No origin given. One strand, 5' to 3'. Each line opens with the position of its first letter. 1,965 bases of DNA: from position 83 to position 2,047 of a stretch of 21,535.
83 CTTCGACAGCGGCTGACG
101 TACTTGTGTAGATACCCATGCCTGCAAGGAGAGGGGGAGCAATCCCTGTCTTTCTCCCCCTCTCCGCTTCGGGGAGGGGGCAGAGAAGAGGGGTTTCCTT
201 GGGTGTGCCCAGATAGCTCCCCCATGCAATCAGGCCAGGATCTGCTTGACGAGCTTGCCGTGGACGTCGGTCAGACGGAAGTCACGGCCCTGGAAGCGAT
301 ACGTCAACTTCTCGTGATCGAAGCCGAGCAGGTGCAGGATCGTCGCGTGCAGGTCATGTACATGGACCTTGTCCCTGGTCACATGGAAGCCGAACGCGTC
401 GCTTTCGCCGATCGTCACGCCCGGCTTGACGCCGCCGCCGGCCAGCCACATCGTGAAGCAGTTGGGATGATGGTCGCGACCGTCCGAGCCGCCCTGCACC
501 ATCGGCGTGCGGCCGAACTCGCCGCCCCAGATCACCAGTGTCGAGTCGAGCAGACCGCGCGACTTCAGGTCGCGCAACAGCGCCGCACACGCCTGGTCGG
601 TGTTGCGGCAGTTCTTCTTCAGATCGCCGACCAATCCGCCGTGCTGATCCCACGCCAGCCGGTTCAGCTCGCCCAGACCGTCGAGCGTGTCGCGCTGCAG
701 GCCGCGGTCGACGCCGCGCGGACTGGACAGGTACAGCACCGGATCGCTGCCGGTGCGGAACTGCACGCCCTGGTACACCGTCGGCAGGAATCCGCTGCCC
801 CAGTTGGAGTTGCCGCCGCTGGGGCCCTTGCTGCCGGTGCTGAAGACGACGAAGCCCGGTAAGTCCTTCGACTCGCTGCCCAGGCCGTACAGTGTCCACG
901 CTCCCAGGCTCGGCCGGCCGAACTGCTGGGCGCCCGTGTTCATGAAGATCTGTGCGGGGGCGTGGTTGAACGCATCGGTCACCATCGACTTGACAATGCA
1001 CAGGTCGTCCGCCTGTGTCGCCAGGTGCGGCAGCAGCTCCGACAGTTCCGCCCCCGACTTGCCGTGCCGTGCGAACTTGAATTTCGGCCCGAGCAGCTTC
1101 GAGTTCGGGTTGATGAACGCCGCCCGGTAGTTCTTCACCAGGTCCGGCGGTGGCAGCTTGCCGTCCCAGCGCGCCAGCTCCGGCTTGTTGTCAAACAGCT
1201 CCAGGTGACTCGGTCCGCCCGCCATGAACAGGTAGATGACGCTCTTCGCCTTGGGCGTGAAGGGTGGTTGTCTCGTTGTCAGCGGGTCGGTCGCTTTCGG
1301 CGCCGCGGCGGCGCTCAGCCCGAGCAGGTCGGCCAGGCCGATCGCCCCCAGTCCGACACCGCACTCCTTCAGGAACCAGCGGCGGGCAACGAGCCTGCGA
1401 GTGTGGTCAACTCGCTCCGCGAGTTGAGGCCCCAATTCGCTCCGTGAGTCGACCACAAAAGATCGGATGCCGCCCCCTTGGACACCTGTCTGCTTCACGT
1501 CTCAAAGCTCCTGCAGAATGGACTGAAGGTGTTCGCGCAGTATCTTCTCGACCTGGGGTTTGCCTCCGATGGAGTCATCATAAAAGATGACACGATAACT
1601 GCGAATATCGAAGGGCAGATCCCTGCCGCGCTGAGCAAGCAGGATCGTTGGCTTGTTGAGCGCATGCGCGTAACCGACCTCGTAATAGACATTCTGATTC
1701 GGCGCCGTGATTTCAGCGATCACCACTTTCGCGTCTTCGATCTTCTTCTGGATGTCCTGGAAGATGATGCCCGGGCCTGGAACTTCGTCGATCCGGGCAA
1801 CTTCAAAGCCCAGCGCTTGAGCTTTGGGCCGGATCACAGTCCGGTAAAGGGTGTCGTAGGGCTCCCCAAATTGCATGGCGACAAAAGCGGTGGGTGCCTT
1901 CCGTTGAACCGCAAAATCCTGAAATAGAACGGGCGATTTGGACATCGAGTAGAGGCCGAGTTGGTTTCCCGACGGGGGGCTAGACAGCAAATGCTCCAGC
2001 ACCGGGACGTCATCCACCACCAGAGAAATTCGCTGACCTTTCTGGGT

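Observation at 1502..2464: Cytoplasmic DUF1080-like / NDT-like (TIR-fold) fusion gene wedged into a conserved PSD–DUF1501 pair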

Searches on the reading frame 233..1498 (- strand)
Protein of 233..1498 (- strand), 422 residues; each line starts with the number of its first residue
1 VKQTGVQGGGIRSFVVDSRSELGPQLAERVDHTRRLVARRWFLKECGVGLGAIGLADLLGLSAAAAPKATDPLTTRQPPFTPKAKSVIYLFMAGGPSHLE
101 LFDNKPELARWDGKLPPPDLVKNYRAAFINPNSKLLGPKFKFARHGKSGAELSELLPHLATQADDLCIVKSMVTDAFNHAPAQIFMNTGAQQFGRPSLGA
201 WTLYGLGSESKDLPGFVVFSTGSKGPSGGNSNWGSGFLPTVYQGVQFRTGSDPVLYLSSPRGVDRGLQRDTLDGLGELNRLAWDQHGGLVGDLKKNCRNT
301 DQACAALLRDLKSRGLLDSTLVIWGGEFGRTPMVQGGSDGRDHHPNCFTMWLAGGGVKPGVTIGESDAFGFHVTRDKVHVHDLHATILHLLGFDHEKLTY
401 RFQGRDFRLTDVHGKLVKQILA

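Call 3: search_protein_families(library=pfam, proteins=[window:233-1498:-], max_evalue=1)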
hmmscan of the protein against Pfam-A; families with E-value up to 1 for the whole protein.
window:233-1498:- (422 aa): 1 family
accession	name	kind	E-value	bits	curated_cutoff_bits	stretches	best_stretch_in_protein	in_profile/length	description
PF07394.17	DUF1501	-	1.8e-124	416.3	27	2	282-421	253-390/390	Protein of unknown function (DUF1501)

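Call 32: find_related_loci(query=window:233-1375:-, collection=metagenome_contigs, flank=6000)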
Query window:233-1375:- (381 aa) in metagenome_contigs; peptide patterns used: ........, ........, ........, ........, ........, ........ (x = any residue, [..] = any of these).
600 stretches matched a pattern (row limit reached: there are more); 588 encode a relative of the query (tblastn E <= 1e-3); the best 80 are kept; 80 distinct loci.
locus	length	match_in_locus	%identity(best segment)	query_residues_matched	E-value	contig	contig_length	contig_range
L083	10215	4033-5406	55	1-381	6e-154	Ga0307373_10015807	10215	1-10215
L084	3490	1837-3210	55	1-381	1e-151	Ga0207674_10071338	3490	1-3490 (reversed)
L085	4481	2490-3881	53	1-381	3e-147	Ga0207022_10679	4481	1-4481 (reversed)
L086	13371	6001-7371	52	1-381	4e-138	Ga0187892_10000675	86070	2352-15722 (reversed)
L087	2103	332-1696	71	1-381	7e-138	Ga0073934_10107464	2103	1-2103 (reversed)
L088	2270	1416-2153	72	1-246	5e-127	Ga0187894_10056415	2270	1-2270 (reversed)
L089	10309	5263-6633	65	1-381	1e-118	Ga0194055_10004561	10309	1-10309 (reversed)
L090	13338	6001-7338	76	1-380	6e-118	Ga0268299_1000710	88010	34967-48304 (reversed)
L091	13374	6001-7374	65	1-381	7e-118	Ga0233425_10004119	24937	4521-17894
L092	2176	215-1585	68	1-381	4e-124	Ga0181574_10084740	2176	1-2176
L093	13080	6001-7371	63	1-381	4e-117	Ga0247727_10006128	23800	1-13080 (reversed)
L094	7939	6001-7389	71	1-381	9e-117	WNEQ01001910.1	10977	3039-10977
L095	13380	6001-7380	70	1-381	3e-116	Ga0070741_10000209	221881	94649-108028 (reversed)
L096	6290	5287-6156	63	1-289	2e-116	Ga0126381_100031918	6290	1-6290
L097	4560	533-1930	69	1-381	8e-117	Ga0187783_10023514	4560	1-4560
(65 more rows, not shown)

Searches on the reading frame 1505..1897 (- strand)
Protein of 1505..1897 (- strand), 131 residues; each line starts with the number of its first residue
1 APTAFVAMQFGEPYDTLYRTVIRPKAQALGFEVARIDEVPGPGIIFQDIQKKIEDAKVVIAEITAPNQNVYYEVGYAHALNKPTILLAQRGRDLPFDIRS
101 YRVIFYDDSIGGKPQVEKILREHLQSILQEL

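Call 54: search_solved_structures(query=A3, max_evalue=10, show_alignments=5)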
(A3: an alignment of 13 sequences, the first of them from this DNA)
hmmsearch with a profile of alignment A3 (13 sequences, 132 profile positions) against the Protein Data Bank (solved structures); distinct sequences matched with E-value up to 10: 22.
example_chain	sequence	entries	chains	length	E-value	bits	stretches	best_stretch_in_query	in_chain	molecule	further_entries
2klh_A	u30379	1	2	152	1.9e-07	34.1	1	16-89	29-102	c-Myc-responsive protein Rcl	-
4fyh_A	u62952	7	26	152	5.3e-07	32.7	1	16-89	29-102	Deoxyribonucleoside 5'-monophosphate N-glycosidase | 2'-deoxynucleoside 5'-phosphate N-hydrolase 1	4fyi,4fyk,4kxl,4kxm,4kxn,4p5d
2khz_A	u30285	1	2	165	1.3e-06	31.4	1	16-89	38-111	c-Myc-responsive protein Rcl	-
8rpt_B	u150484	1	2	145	9.2e-06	28.7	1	38-89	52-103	2'-deoxynucleoside 5'-phosphate N-hydrolase 1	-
8rps_C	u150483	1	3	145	2.5e-05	27.3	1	38-89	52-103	2'-deoxynucleoside 5'-phosphate N-hydrolase 1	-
8rqd_C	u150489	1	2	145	4.2e-05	26.5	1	39-89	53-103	2'-deoxynucleoside 5'-phosphate N-hydrolase 1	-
9da1_A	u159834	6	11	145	4.4e-05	26.4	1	39-89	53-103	5-hydroxymethyl-dUMP N-hydrolase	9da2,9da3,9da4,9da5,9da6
8os9_A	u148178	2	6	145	4.4e-05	26.4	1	39-89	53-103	2'-deoxynucleoside 5'-phosphate N-hydrolase 1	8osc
8qhr_A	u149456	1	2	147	4.4e-05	26.4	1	39-89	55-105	2'-deoxynucleoside 5'-phosphate N-hydrolase 1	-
9i3q_A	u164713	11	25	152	4.9e-05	26.3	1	39-89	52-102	5-hydroxymethyl-dUMP N-hydrolase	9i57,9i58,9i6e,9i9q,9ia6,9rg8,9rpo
4p5e_A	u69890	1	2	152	4.9e-05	26.3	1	39-89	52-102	2'-deoxynucleoside 5'-phosphate N-hydrolase 1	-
8qhq_A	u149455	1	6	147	0.001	22.1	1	39-89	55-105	2'-deoxynucleoside 5'-phosphate N-hydrolase 1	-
4jen_A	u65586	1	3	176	0.018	18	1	2-108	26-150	CMP N-GLYCOSIDASE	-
7un8_A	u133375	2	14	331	0.029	17.3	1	63-128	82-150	CD-NTase-associated protein 12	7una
2a0k_A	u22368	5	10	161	0.3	14.1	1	16-90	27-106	Nucleoside 2-deoxyribosyltransferase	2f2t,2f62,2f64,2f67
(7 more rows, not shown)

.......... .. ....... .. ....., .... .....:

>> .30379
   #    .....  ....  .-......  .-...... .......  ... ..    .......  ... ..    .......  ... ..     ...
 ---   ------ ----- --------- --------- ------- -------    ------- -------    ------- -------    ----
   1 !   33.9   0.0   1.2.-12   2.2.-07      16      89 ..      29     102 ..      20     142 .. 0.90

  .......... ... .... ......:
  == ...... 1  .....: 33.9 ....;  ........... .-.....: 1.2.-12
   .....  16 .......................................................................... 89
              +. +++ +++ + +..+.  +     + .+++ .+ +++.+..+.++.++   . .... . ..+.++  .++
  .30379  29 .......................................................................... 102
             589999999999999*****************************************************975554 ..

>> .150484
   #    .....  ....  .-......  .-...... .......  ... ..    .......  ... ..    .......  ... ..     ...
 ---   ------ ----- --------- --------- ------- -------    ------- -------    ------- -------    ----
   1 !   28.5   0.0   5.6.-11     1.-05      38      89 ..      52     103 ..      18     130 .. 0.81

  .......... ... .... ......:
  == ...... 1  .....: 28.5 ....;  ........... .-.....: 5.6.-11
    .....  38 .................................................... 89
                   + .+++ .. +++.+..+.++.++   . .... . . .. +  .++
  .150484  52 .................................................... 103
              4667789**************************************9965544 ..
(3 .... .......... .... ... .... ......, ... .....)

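Call 86: search_protein_families(library=padloc, alignment_id=A3, max_evalue=0.01)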
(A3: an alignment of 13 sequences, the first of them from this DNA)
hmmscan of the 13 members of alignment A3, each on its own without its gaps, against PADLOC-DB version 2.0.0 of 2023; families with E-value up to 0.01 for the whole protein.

A. member 1, seq(131 aa): 1 family
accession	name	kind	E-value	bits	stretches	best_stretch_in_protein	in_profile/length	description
PDLC00733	Effector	-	8.8e-17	59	1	15-127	260-374/388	TIR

B. families by the number of members that match (of 13 scanned): 11 families
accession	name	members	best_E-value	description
PDLC00733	Effector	13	8.8e-17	TIR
PDLC01821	CARF2--CARF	1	0.00013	-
PDLC00731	Effector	1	0.00076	TIR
PDLC02556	PglZ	1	0.0016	PglZ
PDLC00729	Effector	1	0.0022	TIR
PDLC04665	PDC-M47B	1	0.0026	-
PDLC05004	PDC-S35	1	0.0032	-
PDLC05005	PDC-S35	1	0.0035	-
PDLC00425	ThsB1|ThsB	1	0.0042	TIR-like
PDLC00836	E1-E2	1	0.005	E1-E2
PDLC01192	Cas10d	1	0.0071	CAS-I-D; effector_LS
